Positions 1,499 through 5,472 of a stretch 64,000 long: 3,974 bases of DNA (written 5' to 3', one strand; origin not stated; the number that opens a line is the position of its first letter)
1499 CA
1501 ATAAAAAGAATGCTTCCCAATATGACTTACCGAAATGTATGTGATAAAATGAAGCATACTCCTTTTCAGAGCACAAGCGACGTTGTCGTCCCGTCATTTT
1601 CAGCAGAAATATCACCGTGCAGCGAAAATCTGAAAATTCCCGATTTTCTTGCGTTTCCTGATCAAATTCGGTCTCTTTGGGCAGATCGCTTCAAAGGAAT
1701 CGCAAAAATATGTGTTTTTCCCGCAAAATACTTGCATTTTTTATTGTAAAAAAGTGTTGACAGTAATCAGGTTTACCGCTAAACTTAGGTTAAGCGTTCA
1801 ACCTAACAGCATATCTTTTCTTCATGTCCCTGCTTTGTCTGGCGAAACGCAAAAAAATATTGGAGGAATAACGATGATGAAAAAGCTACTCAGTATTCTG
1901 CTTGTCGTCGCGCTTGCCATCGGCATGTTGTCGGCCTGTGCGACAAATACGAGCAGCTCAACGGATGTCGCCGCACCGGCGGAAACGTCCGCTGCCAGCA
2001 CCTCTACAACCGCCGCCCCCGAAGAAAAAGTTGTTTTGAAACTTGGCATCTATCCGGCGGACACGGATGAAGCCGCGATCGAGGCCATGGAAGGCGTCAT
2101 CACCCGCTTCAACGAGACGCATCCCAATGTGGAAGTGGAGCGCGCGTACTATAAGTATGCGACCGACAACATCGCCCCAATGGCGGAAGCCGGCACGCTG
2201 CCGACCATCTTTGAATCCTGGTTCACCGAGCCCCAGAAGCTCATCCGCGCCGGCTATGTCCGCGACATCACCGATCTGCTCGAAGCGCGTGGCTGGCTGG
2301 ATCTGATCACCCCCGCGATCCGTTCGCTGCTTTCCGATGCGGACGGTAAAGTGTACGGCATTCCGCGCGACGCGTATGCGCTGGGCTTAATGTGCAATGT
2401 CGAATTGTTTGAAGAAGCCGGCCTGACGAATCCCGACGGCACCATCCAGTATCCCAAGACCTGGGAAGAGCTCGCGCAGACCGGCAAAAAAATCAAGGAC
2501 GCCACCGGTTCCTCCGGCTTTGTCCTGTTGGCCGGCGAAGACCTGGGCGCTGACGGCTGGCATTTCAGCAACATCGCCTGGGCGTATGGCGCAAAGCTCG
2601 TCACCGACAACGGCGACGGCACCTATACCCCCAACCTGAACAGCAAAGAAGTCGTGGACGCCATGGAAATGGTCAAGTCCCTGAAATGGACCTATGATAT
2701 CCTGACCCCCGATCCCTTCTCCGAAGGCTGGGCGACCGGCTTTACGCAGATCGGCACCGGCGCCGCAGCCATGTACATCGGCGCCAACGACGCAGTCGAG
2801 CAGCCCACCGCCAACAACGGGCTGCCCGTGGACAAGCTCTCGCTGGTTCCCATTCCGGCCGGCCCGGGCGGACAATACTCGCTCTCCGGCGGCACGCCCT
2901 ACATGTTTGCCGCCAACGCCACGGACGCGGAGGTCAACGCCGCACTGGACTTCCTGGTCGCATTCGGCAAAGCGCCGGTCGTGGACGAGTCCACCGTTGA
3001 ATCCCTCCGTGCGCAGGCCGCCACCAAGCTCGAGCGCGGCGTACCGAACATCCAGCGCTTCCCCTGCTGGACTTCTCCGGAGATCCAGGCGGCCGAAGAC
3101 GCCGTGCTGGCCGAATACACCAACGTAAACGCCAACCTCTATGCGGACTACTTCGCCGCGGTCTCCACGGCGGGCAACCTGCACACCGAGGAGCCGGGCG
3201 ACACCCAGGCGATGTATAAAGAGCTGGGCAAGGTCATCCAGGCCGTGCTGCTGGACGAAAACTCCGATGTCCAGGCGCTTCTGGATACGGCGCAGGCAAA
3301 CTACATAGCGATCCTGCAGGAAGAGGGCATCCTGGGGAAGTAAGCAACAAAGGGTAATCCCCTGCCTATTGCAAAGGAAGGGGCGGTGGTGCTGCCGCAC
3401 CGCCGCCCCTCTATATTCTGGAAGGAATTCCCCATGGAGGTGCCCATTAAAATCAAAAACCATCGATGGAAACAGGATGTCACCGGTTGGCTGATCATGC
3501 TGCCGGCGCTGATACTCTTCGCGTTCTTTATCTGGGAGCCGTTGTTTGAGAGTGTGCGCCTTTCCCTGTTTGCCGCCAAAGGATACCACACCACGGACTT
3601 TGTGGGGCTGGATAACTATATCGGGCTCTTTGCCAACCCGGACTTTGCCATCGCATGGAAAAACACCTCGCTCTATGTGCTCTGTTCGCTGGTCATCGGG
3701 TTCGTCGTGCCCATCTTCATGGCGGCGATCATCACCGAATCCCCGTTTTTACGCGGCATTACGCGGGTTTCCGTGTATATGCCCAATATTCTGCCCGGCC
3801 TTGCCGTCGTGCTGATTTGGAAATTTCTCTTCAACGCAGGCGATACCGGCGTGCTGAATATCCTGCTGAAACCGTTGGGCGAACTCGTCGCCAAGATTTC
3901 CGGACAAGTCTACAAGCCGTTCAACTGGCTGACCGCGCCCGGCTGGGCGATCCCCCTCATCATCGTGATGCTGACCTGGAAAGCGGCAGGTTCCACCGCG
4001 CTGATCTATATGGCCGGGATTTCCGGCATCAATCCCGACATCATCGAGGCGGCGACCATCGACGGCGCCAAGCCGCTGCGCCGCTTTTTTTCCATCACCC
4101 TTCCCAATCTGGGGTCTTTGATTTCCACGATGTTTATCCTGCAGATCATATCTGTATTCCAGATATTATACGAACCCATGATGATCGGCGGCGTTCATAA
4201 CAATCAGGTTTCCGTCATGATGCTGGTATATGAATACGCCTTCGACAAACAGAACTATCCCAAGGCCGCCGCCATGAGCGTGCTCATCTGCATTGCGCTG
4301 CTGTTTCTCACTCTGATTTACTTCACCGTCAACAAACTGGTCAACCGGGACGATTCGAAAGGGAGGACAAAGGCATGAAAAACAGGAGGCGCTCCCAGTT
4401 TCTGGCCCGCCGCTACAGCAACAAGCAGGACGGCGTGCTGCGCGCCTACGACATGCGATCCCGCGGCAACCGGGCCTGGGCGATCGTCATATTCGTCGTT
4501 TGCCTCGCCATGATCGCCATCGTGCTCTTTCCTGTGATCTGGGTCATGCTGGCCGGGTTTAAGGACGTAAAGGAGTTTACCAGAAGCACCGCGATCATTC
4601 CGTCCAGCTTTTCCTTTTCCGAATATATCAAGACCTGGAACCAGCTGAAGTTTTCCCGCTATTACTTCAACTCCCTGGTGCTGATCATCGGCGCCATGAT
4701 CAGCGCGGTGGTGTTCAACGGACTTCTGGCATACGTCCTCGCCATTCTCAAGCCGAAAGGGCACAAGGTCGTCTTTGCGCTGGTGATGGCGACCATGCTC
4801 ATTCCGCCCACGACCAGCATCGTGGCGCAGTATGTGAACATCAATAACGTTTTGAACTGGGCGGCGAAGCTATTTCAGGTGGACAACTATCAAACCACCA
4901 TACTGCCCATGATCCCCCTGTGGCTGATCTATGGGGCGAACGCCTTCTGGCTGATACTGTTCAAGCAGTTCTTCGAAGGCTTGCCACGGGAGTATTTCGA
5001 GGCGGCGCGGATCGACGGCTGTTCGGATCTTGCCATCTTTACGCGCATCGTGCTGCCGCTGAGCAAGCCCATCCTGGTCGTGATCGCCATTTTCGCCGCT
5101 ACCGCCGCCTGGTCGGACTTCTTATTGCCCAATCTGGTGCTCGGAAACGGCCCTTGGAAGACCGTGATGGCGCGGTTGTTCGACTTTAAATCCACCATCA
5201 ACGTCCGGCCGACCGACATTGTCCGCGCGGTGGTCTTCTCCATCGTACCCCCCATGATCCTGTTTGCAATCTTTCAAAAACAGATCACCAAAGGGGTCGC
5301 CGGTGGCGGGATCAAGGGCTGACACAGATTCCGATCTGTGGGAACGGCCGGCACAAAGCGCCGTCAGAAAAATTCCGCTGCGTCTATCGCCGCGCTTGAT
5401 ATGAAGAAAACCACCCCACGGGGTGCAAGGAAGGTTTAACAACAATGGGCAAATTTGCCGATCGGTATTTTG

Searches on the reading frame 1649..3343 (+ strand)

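Call 81: search_protein_families(library=pfam, proteins=[window:1649-3343:+], max_evalue=0.001)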
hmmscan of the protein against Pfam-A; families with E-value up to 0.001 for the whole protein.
window:1649-3343:+ (564 aa): 2 families
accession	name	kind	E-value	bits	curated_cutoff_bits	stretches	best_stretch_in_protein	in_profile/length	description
PF01547.30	SBP_bac_1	-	2e-33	117.2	26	1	145-436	8-297/307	Bacterial extracellular solute-binding protein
PF13416.11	SBP_bac_8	-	1.2e-25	91.3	27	1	151-438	3-242/279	Bacterial extracellular solute-binding protein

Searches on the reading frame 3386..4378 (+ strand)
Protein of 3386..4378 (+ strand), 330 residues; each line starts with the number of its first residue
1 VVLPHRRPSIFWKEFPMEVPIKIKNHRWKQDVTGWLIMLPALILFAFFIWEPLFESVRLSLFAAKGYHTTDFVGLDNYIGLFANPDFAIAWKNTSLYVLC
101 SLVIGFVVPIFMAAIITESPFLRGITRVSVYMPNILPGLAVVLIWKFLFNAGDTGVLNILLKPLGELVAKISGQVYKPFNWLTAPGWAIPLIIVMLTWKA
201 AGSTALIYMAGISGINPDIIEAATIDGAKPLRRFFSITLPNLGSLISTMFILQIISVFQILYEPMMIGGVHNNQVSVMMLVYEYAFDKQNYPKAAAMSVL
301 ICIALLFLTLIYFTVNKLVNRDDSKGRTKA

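Call 81: search_protein_families(library=pfam, proteins=[window:3386-4378:+], max_evalue=0.001)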
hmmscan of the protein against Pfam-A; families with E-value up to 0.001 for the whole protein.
window:3386-4378:+ (330 aa): 1 family
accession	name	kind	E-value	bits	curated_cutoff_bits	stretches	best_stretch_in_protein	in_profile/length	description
PF00528.27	BPD_transp_1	-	2.2e-19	70.3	26.4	1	105-321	1-180/184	Binding-protein-dependent transport system inner membrane component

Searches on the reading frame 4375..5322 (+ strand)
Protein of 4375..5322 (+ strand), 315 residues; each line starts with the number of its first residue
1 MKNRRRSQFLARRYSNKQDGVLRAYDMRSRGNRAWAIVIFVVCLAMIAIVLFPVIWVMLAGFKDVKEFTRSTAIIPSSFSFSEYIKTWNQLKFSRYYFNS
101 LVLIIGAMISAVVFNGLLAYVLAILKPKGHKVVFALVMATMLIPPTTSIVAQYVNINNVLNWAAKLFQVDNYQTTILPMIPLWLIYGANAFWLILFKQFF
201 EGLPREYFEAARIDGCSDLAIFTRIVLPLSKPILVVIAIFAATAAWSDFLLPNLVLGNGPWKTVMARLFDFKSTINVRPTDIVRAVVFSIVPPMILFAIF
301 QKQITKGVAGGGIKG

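Call 81: search_protein_families(library=pfam, proteins=[window:4375-5322:+], max_evalue=0.001)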
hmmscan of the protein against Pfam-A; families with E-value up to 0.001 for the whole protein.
window:4375-5322:+ (315 aa): 1 family
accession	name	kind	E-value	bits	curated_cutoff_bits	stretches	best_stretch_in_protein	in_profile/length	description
PF00528.27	BPD_transp_1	-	5.9e-11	42.9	26.4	1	118-308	4-182/184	Binding-protein-dependent transport system inner membrane component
